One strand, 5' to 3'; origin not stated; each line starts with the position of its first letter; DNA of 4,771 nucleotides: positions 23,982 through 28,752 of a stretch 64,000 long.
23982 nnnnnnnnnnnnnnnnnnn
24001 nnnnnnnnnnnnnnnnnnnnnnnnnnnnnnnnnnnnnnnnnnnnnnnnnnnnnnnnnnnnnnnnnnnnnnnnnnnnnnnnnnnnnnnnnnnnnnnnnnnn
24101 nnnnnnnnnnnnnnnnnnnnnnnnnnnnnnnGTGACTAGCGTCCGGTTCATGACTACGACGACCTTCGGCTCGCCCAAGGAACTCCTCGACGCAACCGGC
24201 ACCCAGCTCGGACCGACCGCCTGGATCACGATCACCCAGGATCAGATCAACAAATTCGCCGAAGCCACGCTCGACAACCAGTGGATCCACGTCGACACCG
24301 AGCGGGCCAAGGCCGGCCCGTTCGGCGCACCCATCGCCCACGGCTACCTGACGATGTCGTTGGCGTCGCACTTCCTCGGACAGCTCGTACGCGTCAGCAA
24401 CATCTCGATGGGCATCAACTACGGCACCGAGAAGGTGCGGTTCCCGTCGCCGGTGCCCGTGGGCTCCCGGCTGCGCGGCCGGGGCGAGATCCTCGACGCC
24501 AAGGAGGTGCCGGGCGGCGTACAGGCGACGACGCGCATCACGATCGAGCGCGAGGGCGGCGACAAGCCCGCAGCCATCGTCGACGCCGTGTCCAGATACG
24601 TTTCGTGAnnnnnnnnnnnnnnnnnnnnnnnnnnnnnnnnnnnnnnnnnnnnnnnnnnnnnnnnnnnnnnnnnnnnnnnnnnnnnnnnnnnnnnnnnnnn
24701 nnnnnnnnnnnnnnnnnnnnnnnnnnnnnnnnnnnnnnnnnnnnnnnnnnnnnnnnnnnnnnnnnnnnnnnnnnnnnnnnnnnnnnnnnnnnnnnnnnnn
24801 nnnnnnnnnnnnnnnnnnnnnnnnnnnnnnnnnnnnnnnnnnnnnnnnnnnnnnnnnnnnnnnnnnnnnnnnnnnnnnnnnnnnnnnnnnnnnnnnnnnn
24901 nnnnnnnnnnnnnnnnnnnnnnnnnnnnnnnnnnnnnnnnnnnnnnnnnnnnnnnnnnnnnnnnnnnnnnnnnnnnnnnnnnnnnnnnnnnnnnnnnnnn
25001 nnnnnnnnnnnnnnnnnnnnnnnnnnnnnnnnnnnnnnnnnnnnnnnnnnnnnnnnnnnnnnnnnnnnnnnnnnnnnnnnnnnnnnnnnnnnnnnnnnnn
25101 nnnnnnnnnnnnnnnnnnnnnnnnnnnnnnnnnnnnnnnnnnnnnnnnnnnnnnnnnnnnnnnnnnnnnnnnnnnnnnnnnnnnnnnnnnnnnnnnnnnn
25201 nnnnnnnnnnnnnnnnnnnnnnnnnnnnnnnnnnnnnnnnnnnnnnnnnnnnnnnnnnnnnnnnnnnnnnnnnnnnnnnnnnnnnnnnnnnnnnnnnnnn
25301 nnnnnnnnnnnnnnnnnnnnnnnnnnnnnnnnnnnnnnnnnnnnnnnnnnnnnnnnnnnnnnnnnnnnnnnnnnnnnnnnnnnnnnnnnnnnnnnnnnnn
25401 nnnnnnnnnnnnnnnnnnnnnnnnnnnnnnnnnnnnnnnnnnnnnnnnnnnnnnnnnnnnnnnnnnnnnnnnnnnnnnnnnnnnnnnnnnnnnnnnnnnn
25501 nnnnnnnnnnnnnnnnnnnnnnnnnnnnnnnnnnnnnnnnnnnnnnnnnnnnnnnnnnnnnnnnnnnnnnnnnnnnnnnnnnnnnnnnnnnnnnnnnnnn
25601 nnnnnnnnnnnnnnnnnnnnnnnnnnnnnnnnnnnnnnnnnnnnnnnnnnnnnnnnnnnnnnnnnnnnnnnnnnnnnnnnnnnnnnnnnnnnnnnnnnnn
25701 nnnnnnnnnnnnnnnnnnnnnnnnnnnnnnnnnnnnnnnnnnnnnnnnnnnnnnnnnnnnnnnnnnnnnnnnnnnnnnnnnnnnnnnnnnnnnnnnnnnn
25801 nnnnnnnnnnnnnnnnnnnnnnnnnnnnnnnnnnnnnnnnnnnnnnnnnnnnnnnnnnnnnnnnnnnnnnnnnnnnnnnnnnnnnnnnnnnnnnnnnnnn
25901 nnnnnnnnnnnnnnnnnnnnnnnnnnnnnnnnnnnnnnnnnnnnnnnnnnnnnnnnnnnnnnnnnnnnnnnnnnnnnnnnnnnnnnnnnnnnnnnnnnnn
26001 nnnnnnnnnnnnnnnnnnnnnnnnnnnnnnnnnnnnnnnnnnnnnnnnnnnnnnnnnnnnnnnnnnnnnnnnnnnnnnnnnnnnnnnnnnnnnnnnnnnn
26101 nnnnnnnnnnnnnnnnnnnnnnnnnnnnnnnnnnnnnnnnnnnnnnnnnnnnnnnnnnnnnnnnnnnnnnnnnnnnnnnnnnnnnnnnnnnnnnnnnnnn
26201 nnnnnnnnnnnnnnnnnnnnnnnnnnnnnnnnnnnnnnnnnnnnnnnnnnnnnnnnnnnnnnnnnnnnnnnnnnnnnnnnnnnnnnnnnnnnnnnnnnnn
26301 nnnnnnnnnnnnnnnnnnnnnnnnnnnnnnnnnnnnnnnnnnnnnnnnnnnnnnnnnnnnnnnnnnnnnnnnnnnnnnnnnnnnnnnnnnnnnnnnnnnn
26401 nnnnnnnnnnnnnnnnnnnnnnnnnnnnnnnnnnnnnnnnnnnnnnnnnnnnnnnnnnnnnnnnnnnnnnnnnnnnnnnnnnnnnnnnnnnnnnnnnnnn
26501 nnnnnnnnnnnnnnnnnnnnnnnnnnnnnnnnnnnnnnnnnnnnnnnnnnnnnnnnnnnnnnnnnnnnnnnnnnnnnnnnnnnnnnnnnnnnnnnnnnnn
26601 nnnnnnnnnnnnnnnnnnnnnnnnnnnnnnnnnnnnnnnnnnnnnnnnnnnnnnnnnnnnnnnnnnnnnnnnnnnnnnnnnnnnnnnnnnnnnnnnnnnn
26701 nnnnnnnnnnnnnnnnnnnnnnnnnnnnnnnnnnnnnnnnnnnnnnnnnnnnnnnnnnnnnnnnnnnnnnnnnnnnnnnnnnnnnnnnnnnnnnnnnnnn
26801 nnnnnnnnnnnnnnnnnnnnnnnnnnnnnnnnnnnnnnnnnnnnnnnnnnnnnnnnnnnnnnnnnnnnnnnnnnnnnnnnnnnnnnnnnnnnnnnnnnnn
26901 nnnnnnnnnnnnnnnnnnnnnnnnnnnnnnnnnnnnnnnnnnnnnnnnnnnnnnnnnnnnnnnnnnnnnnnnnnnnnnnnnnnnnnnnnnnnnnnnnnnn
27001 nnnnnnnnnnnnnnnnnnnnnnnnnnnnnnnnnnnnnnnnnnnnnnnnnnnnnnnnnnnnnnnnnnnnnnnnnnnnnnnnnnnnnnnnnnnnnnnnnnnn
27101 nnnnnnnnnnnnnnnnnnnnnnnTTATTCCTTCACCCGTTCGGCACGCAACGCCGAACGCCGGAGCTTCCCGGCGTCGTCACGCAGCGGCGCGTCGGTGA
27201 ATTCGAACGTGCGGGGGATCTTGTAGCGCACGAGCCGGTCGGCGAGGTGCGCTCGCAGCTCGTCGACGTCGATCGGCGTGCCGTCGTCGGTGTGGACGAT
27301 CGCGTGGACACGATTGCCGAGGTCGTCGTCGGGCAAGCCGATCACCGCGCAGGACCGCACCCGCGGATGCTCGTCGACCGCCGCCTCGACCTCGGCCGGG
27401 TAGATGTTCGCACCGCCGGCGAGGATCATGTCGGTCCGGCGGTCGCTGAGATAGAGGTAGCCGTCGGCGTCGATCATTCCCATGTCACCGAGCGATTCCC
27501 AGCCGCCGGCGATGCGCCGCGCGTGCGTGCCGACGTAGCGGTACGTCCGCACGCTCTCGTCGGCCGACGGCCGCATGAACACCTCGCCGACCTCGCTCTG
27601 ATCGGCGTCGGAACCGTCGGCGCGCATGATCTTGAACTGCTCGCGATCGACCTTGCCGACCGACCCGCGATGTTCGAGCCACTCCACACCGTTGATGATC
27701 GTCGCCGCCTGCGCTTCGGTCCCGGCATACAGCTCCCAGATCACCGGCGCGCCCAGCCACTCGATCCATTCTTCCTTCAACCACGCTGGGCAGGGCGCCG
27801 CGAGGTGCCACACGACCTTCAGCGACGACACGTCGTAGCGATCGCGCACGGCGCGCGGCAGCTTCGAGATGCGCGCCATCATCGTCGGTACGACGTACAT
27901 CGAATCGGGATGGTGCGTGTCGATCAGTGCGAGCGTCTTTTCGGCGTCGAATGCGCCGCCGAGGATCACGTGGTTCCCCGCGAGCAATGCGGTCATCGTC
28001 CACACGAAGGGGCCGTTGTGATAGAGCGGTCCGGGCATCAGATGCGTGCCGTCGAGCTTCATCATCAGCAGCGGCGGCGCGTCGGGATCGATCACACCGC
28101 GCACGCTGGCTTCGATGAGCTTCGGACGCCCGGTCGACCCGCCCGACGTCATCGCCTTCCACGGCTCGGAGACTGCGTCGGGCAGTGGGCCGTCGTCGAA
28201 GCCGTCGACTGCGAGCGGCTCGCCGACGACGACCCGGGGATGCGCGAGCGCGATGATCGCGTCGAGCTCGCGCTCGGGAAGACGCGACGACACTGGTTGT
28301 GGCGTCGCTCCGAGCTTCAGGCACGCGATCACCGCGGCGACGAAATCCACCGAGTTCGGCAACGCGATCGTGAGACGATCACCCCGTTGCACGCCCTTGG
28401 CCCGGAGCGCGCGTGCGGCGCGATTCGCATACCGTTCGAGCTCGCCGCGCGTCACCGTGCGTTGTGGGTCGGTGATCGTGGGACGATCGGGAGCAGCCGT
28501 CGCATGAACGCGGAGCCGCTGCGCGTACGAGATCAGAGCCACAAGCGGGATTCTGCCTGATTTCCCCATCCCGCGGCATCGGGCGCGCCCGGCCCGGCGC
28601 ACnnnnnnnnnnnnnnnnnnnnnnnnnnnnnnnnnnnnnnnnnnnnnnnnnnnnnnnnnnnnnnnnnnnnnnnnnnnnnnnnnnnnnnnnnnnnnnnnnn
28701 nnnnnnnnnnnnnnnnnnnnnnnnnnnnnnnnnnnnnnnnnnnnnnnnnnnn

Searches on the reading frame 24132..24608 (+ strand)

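Call 10: search_protein_families(library=pfam, proteins=[window:24132-24608:+])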
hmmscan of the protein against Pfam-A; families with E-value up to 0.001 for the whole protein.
window:24132-24608:+ (158 aa): 2 families
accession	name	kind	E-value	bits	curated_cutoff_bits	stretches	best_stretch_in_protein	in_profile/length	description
PF01575.25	MaoC_dehydratas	-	3.8e-26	91.5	27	1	21-131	5-112/123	MaoC like domain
PF13452.11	FAS1_DH_region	-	0.00015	22.4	22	1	30-142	10-121/132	FAS1-like, dehydratase domain region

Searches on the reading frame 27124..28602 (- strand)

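Call 10: search_protein_families(library=pfam, proteins=[window:27124-28602:-])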
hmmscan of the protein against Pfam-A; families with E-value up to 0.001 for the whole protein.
window:27124-28602:- (492 aa): 2 families
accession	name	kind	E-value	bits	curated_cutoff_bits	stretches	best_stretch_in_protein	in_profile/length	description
PF00501.34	AMP-binding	-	6.8e-48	163.8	29.9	1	32-344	3-375/384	AMP-binding enzyme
PF13193.12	AMP-binding_C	-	9e-13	49.4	24.5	1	404-471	1-68/76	AMP-binding enzyme C-terminal domain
